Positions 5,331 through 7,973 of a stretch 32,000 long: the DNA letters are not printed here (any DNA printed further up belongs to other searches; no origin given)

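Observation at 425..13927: ER-less type II FAS-like / highly reducing type II PKS operon with an unusual tailoring set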

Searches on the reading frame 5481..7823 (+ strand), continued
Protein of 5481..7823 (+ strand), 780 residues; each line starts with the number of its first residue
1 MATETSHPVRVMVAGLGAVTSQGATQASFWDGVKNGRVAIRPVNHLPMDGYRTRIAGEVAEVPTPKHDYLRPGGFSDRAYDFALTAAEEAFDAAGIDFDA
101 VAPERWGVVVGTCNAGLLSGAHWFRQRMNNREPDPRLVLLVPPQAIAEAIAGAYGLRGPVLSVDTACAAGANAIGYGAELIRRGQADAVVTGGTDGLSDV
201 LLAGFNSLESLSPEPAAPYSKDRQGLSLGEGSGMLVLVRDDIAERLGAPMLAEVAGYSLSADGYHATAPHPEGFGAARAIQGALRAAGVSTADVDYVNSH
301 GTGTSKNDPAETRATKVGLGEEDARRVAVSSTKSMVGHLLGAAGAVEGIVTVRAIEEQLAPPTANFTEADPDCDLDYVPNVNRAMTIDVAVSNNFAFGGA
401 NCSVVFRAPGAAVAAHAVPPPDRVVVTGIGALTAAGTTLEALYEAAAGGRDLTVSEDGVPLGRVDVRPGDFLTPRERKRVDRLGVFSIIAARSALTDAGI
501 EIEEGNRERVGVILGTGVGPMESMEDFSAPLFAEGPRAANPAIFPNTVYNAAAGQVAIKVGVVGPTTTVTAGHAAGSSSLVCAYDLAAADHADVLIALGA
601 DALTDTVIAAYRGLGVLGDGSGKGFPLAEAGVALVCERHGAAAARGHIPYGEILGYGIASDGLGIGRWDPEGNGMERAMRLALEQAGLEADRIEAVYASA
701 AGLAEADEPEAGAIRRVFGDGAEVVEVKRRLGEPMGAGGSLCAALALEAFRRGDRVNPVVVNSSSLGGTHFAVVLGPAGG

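Call 40: search_protein_families(library=ncbifam, proteins=[window:5481-7823:+], max_evalue=0.00001)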
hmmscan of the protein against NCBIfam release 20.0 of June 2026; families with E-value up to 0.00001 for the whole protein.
window:5481-7823:+ (780 aa): 25 families
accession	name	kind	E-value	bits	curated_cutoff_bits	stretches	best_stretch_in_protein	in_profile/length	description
TIGR03150.1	fabF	equivalog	6.7e-164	545.4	493.75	2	10-407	2-407/407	beta-ketoacyl-ACP synthase II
NF005589.0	PRK07314.1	subfamily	4.3e-159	529.7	387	2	10-407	5-410/413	beta-ketoacyl-ACP synthase II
NF004970.0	PRK06333.1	subfamily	1.8e-133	445.5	525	2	10-407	5-420/424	beta-ketoacyl-ACP synthase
NF006274.0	PRK08439.1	equivalog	3.7e-113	378.4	621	2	10-407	3-404/406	beta-ketoacyl-ACP synthase II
NF006618.0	PRK09185.1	subfamily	7e-109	364.5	407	2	10-407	4-391/394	beta-ketoacyl-ACP synthase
NF006434.0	PRK08722.1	equivalog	4.3e-105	352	759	2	10-407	5-412/414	beta-ketoacyl-ACP synthase II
NF006587.0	PRK09116.1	equivalog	7.7e-98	327.9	470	3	10-407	3-405/408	beta-ketoacyl-ACP synthase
NF005076.0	PRK06501.1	equivalog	3.2e-89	299.7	629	2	8-407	11-421/425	beta-ketoacyl-ACP synthase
NF005916.1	PRK07910.1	equivalog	1.3e-87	294.5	560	2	10-406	13-415/418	KasA/KasB family beta-ketoacyl-ACP synthase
NF058662.1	cispenta_AmcF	equivalog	2.3e-83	280.2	325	2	11-407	2-368/369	cispentacin biosynthesis acyltransferase subunit AmcF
NF004618.0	PRK05952.1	equivalog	2.3e-83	280.2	455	2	9-406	2-380/384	beta-ketoacyl-ACP synthase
NF005935.0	PRK07967.1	equivalog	1.9e-77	260.8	630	2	10-407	3-402/406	beta-ketoacyl-ACP synthase I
NF005490.0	PRK07103.1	equivalog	1.5e-70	238.4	445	2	10-407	5-411/414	polyketide beta-ketoacyl:acyl carrier protein synthase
NF045894.1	PKS_plus_SDR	equivalog_domain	2.1e-44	151.5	1740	2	84-448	95-465/1515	type I polyketide synthase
NF040607.1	mycolic_Pks13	equivalog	1.3e-37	128.9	2100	1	144-410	248-527/1680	polyketide synthase Pks13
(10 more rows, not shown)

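Call 44: find_related_loci(query=A1, collection=metagenome_contigs, flank=10000)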
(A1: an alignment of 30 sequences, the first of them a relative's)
Query A1 (780 aa) in metagenome_contigs; peptide patterns used: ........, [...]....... (x = any residue, [..] = any of these).
600 stretches matched a pattern (row limit reached: there are more); 387 encode a relative of the query (tblastn E <= 1e-3); the best 80 are kept; 79 distinct loci.
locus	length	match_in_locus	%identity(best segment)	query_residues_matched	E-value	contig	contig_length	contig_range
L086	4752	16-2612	64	1-778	0e+0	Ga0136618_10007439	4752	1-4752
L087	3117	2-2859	64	1-777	0e+0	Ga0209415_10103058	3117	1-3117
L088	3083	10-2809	65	10-779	0e+0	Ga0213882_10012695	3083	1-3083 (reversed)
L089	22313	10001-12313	65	10-777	0e+0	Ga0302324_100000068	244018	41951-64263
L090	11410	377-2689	65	10-777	0e+0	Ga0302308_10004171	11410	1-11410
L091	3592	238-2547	66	10-775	0e+0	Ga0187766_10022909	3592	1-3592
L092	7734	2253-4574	65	1-775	0e+0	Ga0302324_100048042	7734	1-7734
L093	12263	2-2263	65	21-775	0e+0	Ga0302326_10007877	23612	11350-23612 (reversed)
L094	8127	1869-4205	64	6-777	0e+0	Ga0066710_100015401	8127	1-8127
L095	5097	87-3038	64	10-780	0e+0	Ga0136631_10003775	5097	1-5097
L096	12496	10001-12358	63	21-777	0e+0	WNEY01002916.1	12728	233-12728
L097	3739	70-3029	65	10-775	0e+0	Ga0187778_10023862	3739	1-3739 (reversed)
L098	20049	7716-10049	62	4-777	0e+0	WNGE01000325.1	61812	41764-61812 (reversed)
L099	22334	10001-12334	62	4-777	0e+0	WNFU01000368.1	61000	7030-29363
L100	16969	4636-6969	62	4-777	0e+0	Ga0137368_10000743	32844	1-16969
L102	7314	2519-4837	62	10-777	0e+0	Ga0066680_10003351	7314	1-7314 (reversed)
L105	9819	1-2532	63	10-777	0e+0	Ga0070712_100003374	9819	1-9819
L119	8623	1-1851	64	10-778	0e+0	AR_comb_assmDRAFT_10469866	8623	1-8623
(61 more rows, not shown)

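Call 75: predict_structure(alignment_id=A1)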
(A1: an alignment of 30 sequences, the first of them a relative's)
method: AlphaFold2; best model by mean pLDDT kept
length: 780 residues; sequences in the alignment: 30
mean_pLDDT: 90.0   pTM: 0.93
mean pLDDT of the five models: 90.0, 88.3, 87.4, 82.4, 81.4
residues with pLDDT >= 90: 502; 70-90: 244; 50-70: 28; < 50: 6
segments of 3 or more residues with pLDDT < 50: 1-6
pLDDT, mean of each block of 10 residues (from residue 1): 53 97 94 91 85 89 89 89 97 93 96 79 85 89 92 96 90 96 94 90 83 87 88 97 95 96 81 92 92 94 86 95 95 85 94 97 82 89 95 83 94 66 95 95 94 89 90 84 90 97 93 85 71 79 65 85 93 94 94 96 87 87 89 97 93 97 93 97 96 96 93 96 93 93 98 95 94 89
secondary structure, 60 per line:
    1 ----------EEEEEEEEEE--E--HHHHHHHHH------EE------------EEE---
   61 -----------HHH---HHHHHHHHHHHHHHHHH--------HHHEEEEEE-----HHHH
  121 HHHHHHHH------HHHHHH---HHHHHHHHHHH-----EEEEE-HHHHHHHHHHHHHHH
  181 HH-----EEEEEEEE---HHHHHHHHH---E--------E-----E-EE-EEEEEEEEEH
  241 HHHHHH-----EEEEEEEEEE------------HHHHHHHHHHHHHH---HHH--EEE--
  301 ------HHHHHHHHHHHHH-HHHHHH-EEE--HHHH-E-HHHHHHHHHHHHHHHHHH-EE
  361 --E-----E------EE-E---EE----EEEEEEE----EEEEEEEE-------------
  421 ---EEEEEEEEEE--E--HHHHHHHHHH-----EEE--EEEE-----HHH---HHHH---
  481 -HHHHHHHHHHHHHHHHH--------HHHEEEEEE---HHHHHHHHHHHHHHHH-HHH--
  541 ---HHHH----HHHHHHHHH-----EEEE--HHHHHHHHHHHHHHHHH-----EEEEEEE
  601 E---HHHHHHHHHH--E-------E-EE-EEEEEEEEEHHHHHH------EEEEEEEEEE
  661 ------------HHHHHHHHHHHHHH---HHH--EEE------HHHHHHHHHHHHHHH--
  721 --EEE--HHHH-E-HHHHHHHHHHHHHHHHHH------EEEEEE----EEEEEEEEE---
elements in order (helices of 4 or more, strands of 3 or more residues): E11-20 H26-34 E55-57 H78-94 E106-111 H117-128 H135-140 H144-154 E160-164 H166-182 E188-195 H199-207 E231-239 H240-246 E252-261 H274-287 E296-298 H307-319 H321-326 E328-330 H333-336 H340-357 E389-395 E400-407 E424-433 H439-448 E454-456 E459-462 H474-477 H482-498 E510-515 H519-534 H544-547 H552-560 E566-569 H572-588 E594-601 H605-614 E630-638 H639-644 E651-660 H673-686 E695-697 H704-718 E723-725 H728-731 H735-752 E759-764 E769-777

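Call 79: fold_search(model_id=the predicted structure, library=pdb)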
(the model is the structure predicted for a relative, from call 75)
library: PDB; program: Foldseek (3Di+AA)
matches with E <= 10: 1161; with E <= 0.001: 1065
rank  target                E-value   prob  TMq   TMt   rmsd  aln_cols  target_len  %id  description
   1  6riw                  3.0e-53  1.00  0.82  0.70   5.5       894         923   18  PfaC Keto synthase-Chain length factor (released 2020-08-26)
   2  4ls6_A                4.2e-45  1.00  0.50  0.93   2.0       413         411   38  Crystal structure of beta-ketoacyl-ACP synthase II (FabF) I108F mutant from Bacillus subtilis (released 2014-04-02)
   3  4ls7_B                4.2e-45  1.00  0.50  0.92   2.0       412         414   38  Crystal structure of Bacillus subtilis beta-ketoacyl-ACP synthase II (FabF) in a non-covalent complex with cerulenin (released 2014-04-02)
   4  4ls5_A                7.6e-45  1.00  0.50  0.93   2.0       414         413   38  Crystal structure of beta-ketoacyl-ACP synthase II (FabF) from Bacillus subtilis (released 2014-04-02)
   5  4ls6_B                9.2e-45  1.00  0.50  0.93   2.0       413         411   38  Crystal structure of beta-ketoacyl-ACP synthase II (FabF) I108F mutant from Bacillus subtilis (released 2014-04-02)
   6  4jpf                  9.2e-45  1.00  0.49  0.92   2.3       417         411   37  Structure of wild type Pseudomonas aeruginosa FabF (KASII) in Complex with ligand (released 2014-04-02)
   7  8cne_A                1.4e-44  1.00  0.50  0.94   1.8       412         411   37  Pa.FabF-C164A in complex with N-(propan-2-yl)-1H-pyrazole-3-carboxamide (released 2024-01-10)
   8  8r1v_A                1.5e-44  1.00  0.49  0.92   2.3       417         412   37  Pseudomonas aeruginosa FabF C164A in complex with N-(1,5-dimethyl-3-oxo-2-phenyl-2,3-dihydro-1H-pyrazol-4-yl)-2-(4-met (released 2024-03-06)
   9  8cn8_B                1.6e-44  1.00  0.49  0.90   2.3       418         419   37  apo Pseudomonas aeruginosa FabF C164A mutant (released 2024-01-10)
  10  1e5m                  1.6e-44  1.00  0.48  0.91   2.7       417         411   38  Beta ketoacyl acyl carrier protein synthase II (KASII) from Synechocystis sp. (released 2001-01-16)
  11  4ls8_A                2.8e-44  1.00  0.50  0.92   2.0       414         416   38  Crystal structure of Bacillus subtilis beta-ketoacyl-ACP synthase II (FabF) in a covalent complex with cerulenin (released 2014-04-02)
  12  8pd1_A                3.1e-44  1.00  0.50  0.93   1.9       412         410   37  Pseudomonas aeruginosa FabF C164A mutant in complex with N-isopropyl-1H-imidazole-4-carboxamide (released 2024-01-10)
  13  8cou_A                3.6e-44  1.00  0.49  0.91   2.5       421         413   36  Pa.FabF-C164Q in complex with 3-acetamido-4-methoxybenzoic acid (released 2024-01-10)
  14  4jrh_A                4.3e-44  1.00  0.49  0.92   2.2       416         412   35  Crystal structure of beta-ketoacyl-ACP synthase II (FabF) from Vibrio Cholerae (space group P43) at 2.2 Angstrom (released 2013-04-03)
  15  4b7v_A                4.3e-44  1.00  0.49  0.91   2.6       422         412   36  Structure of wild type Pseudomonas aeruginosa FabF (KASII) (released 2013-09-04)
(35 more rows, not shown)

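Call 92: search_protein_families(library=pfam, proteins=[L098:15108-16550:+, L100:15654-16967:+, L105:5830-7551:+, L119:2908-4662:+, L093:4339-5340:+, L089:12393-13100:-, L102:5836-7314:+], max_evalue=0.001)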
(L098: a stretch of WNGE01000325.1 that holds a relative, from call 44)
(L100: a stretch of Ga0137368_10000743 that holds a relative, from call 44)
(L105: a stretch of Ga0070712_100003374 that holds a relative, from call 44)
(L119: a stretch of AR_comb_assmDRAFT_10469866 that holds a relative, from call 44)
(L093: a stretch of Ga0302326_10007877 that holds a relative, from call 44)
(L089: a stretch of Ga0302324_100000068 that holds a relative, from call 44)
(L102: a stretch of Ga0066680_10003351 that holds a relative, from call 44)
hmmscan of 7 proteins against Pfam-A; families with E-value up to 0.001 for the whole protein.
L098:15108-16550:+ (480 aa): 1 family
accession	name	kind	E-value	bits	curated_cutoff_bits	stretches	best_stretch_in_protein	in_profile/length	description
PF03055.21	RPE65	-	2.9e-121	406.3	27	1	11-465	1-469/469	Retinal pigment epithelial membrane protein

L100:15654-16967:+ (438 aa): 1 family
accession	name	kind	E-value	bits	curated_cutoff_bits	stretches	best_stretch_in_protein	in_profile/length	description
PF00067.27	p450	-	1.8e-85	287.9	22.8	1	17-434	2-440/462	Cytochrome P450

L105:5830-7551:+ (573 aa): 5 families
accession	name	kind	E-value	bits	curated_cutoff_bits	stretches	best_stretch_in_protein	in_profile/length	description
PF01494.25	FAD_binding_3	-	2.4e-13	50.5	22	1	14-220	2-199/349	FAD binding domain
PF04820.20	Trp_halogenase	-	6e-11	42.3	21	1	115-379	149-377/458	Tryptophan halogenase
PF01266.30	DAO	-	1.1e-08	35.4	27.9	0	15-54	1-38/353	FAD dependent oxidoreductase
PF07992.20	Pyr_redox_2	-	4.1e-05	23.6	26.1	1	14-182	1-109/291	Pyridine nucleotide-disulphide oxidoreductase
PF05834.18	Lycopene_cycl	-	0.00077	19.1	23.4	0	15-45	1-31/380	Lycopene cyclase protein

L119:2908-4662:+ (584 aa): 2 families
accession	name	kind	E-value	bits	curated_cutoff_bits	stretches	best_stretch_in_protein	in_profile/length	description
PF02129.25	Peptidase_S15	-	2.8e-63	214.5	23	1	48-303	1-261/262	X-Pro dipeptidyl-peptidase (S15 family)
PF08530.16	PepX_C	-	1e-44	153.5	22.5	1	342-577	1-216/217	X-Pro dipeptidyl-peptidase C-terminal non-catalytic domain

L093:4339-5340:+ (333 aa): 0 families

L089:12393-13100:- (235 aa): 2 families
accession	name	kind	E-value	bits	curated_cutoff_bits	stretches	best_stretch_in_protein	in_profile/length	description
PF00578.27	AhpC-TSA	-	1.6e-20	73.7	26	1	63-210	1-123/124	AhpC/TSA family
PF08534.16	Redoxin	-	9.9e-15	55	26.6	1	63-225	2-146/148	Redoxin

L102:5836-7314:+ (493 aa): 4 families
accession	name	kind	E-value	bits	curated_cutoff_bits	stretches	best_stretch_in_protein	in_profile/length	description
PF07690.21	MFS_1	-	4.5e-60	203.8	33.4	1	79-472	2-346/347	Major Facilitator Superfamily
PF00083.30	Sugar_tr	-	1.9e-07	30.8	22.3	0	106-251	44-194/452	Sugar (and other) transporter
PF12832.13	MFS_1_like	-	3.5e-06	26.8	25.2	1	328-483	208-365/373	MFS_1 like family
PF05977.19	MFS_3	-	0.00056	18.9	27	0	91-234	28-176/524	Transmembrane secretion effector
